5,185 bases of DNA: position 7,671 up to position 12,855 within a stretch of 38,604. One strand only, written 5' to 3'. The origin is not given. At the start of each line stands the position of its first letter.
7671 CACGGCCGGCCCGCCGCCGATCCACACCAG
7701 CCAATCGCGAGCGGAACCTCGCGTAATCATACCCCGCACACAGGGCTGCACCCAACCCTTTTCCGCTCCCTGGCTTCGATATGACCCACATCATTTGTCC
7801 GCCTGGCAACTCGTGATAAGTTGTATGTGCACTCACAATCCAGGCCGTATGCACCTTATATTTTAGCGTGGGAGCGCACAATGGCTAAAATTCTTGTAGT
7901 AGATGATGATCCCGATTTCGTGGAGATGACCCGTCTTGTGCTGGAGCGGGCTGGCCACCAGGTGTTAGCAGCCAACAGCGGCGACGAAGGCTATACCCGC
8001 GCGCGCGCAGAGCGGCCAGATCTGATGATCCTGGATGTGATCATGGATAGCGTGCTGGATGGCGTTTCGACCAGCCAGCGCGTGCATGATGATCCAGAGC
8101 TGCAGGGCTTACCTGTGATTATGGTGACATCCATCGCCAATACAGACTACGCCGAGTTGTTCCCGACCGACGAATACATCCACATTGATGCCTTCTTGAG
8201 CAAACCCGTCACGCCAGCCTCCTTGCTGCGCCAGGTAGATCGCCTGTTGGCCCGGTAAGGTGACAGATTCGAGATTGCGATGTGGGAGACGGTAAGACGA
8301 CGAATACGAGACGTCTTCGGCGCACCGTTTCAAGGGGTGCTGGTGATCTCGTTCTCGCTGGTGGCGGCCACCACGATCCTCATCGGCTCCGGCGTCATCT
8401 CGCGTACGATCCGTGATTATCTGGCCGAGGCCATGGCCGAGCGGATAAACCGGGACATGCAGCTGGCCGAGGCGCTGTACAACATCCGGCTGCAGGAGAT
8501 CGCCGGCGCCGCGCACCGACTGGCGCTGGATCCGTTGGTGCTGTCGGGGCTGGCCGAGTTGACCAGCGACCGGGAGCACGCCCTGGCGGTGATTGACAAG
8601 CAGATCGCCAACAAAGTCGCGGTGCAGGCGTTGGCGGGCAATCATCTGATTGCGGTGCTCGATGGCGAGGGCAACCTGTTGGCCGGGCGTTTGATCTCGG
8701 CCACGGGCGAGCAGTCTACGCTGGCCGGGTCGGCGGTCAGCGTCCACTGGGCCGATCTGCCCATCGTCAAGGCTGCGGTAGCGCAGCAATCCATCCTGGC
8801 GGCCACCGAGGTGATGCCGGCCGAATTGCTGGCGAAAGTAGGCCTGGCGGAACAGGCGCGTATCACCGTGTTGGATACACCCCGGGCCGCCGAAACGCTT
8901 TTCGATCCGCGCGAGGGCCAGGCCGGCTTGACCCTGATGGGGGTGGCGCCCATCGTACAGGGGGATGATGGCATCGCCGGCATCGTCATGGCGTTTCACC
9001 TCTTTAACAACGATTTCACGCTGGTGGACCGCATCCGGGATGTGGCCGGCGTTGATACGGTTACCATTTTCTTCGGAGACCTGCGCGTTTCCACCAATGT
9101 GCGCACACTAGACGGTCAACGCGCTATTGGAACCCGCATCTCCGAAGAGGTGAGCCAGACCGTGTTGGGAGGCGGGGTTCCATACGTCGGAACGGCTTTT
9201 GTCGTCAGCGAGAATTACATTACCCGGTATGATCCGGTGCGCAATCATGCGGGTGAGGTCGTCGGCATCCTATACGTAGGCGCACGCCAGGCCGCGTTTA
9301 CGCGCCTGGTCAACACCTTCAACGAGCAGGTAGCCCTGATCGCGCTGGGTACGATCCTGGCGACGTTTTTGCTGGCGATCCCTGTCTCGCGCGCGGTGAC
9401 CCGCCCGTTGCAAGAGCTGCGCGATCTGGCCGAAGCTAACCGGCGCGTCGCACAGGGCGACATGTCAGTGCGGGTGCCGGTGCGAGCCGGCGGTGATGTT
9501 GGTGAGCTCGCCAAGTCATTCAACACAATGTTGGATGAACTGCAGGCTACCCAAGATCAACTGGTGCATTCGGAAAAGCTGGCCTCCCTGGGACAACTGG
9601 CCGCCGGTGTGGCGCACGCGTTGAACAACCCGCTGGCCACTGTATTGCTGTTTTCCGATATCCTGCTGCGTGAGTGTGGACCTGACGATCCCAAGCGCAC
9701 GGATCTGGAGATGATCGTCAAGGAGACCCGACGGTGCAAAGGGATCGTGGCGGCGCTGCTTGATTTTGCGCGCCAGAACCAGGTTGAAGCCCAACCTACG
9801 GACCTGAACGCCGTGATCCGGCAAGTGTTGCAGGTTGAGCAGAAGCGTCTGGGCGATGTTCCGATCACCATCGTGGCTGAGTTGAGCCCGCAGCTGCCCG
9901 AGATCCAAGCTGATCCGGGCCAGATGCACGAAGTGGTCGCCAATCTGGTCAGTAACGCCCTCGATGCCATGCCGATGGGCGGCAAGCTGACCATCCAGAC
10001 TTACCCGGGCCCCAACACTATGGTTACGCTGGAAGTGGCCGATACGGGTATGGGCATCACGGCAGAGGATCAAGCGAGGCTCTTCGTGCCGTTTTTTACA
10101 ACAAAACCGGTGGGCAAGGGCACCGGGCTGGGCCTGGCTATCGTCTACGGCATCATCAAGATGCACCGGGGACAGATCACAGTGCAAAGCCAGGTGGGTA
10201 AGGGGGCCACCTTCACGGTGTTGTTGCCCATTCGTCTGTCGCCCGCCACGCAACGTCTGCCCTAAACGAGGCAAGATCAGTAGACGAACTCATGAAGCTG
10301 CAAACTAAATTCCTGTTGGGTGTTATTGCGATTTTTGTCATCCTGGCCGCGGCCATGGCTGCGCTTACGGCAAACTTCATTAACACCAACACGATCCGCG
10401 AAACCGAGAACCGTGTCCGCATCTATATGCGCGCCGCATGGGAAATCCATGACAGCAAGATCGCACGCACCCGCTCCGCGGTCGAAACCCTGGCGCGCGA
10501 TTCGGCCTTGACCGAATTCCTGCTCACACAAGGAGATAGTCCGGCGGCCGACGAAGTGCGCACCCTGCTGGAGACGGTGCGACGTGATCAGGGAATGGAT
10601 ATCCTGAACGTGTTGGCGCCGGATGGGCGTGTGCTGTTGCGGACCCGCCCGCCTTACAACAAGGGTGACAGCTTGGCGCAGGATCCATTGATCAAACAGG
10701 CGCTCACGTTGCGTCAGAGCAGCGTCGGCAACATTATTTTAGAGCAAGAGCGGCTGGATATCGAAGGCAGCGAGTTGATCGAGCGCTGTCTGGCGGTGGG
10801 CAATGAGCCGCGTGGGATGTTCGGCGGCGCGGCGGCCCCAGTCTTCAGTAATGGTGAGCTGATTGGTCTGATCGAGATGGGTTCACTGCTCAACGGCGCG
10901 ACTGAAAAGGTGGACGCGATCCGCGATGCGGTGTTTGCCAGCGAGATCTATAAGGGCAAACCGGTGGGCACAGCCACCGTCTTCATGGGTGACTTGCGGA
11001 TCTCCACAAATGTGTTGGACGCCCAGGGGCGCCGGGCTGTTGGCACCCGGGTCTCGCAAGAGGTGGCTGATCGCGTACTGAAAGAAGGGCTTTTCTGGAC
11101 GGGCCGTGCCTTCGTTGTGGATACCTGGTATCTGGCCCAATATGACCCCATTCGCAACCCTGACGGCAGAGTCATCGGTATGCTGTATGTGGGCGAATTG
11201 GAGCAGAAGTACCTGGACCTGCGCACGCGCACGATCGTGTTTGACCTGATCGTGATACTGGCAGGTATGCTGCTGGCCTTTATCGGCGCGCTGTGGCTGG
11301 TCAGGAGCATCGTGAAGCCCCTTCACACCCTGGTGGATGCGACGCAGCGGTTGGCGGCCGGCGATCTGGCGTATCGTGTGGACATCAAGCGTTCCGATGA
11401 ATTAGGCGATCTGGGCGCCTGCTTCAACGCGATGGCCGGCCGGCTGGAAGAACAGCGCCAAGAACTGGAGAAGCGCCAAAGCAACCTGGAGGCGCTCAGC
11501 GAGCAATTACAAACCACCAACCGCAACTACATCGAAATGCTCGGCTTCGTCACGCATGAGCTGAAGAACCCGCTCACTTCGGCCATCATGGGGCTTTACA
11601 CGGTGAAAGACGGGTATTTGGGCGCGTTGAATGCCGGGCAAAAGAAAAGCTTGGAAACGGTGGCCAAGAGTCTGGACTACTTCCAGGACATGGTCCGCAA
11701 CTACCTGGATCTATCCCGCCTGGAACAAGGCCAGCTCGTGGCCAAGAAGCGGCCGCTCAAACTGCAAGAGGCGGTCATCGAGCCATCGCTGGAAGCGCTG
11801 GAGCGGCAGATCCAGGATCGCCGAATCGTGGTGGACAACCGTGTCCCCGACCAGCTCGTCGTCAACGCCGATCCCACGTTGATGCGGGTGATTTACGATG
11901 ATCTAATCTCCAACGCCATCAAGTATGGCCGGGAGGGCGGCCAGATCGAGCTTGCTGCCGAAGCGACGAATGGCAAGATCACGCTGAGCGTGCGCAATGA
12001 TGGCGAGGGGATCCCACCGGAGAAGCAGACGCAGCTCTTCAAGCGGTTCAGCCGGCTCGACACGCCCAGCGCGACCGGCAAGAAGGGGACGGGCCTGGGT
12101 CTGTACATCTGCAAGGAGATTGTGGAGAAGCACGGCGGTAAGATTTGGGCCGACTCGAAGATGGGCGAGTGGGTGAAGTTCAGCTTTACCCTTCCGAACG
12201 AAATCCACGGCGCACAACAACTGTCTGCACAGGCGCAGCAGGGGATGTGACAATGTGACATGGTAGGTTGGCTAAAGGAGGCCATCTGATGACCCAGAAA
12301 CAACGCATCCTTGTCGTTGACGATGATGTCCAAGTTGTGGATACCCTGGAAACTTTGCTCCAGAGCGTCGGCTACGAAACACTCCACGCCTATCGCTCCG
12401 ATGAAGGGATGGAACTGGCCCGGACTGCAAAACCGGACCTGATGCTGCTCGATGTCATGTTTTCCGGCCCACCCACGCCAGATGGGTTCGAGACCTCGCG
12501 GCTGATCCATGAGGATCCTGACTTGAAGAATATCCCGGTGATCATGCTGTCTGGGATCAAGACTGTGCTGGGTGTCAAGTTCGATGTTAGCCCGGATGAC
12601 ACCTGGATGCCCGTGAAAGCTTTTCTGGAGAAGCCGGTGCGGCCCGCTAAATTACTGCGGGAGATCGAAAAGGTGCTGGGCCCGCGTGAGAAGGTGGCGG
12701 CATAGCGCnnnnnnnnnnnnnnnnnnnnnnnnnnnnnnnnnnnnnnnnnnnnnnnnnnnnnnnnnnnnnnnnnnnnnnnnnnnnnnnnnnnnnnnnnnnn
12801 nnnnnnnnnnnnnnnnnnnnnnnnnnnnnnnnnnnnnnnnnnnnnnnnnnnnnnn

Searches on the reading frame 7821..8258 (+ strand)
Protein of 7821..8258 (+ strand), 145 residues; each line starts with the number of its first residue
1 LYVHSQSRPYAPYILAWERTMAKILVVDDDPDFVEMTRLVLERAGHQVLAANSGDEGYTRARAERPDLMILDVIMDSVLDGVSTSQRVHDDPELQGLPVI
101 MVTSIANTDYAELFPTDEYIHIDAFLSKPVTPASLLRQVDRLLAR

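Call 15: search_protein_families(library=pfam, proteins=[window:7821-8258:+])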
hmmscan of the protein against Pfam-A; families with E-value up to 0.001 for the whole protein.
window:7821-8258:+ (145 aa): 1 family
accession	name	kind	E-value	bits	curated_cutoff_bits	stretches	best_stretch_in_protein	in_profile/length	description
PF00072.30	Response_reg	-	8.3e-19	68.2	30.2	1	24-139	1-110/111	Response regulator receiver domain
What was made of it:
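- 7821..8258 (+): Single-domain REC (REC0). Call 15.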

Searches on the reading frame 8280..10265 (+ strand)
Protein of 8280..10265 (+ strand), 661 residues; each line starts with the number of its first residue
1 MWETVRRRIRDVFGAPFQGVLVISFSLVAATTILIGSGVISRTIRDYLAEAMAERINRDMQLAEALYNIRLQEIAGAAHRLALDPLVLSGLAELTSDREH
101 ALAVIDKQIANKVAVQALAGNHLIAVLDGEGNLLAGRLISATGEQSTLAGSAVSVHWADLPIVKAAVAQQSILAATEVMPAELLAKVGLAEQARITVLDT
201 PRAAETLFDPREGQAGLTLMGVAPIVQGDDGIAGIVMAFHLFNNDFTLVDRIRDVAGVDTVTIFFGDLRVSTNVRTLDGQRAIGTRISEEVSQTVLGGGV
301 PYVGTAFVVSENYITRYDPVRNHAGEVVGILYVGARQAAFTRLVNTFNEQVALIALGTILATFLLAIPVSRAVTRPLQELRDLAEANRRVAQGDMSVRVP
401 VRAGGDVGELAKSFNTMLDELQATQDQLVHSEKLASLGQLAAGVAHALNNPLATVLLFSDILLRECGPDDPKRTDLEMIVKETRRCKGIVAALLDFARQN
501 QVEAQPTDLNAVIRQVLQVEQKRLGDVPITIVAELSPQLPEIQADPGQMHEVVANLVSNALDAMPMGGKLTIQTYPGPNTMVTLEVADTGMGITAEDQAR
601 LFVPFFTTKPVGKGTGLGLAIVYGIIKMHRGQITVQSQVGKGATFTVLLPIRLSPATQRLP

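Call 4: search_protein_families(library=pfam, proteins=[window:8280-10265:+])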
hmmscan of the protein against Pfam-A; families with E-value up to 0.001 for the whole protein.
window:8280-10265:+ (661 aa): 6 families
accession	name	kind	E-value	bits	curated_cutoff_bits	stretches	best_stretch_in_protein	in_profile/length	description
PF17202.10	sCache_3_3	-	1.5e-31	109.3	28.8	1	242-345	3-105/107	Single cache domain 3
PF17201.10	Cache_3-Cache_2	-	1.1e-25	91.1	27.7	1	242-344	84-192/299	Cache 3/Cache 2 fusion domain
PF02518.31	HATPase_c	-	2e-25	89.8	26.4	1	545-651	2-109/111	Histidine kinase-, DNA gyrase B-, and HSP90-like ATPase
PF00512.31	HisKA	-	2.2e-13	50.4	26.9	1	437-500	2-64/66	His Kinase A (phospho-acceptor) domain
PF00672.30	HAMP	-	5.3e-10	39.9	25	1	370-423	3-53/53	HAMP domain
PF17203.10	sCache_3_2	-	5.3e-10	39.9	28.4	1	247-345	42-136/140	Single cache domain 3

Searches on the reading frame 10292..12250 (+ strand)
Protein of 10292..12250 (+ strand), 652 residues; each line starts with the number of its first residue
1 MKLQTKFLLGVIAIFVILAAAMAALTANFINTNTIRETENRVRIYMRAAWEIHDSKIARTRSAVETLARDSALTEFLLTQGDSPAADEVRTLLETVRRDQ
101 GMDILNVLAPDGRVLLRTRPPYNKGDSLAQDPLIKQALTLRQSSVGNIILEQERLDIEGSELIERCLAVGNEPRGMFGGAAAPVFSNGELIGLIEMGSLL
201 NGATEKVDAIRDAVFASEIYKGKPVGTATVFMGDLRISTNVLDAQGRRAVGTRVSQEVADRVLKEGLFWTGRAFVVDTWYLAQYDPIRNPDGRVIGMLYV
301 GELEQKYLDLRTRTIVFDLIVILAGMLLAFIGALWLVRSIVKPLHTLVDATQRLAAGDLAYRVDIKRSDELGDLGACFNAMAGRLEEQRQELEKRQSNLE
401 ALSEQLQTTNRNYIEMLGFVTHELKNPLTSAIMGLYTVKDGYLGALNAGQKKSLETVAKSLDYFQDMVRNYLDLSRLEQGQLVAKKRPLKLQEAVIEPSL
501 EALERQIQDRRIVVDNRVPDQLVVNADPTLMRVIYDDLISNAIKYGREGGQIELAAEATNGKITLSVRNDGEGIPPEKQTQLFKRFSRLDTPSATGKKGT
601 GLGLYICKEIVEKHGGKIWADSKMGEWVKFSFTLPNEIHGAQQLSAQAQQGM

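Call 4: search_protein_families(library=pfam, proteins=[window:10292-12250:+])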
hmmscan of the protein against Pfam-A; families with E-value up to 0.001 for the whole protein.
window:10292-12250:+ (652 aa): 7 families
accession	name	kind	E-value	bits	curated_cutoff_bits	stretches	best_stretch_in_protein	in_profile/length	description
PF17202.10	sCache_3_3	-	2.1e-30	105.6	28.8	1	200-310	3-103/107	Single cache domain 3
PF02518.31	HATPase_c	-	2.1e-27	96.2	26.4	1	527-637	2-110/111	Histidine kinase-, DNA gyrase B-, and HSP90-like ATPase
PF17201.10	Cache_3-Cache_2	-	2.7e-22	79.9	27.7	1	226-309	100-189/299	Cache 3/Cache 2 fusion domain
PF00672.30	HAMP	-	1.8e-17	63.8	25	1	335-387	1-53/53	HAMP domain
PF17203.10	sCache_3_2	-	2e-12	47.8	28.4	1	226-305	52-129/140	Single cache domain 3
PF00512.31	HisKA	-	9.8e-12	45.2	26.9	1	415-480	4-66/66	His Kinase A (phospho-acceptor) domain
PF13581.12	HATPase_c_2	-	1.5e-06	28.6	27.4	1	533-614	34-112/127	Histidine kinase-like ATPase domain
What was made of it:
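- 10292..12250 (+): sCache-HAMP histidine kinase 2. Call 4.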

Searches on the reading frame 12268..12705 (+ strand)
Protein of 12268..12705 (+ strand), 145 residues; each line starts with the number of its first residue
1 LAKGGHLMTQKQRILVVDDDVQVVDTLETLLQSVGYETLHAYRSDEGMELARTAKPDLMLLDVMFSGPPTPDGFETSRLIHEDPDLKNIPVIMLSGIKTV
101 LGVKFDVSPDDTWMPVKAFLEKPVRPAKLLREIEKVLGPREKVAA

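Call 4: search_protein_families(library=pfam, proteins=[window:12268-12705:+])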
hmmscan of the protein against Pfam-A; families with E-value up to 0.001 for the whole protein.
window:12268-12705:+ (145 aa): 1 family
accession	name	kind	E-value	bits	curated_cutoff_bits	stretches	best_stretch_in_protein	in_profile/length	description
PF00072.30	Response_reg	-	2.5e-14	53.8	30.2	1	14-132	1-109/111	Response regulator receiver domain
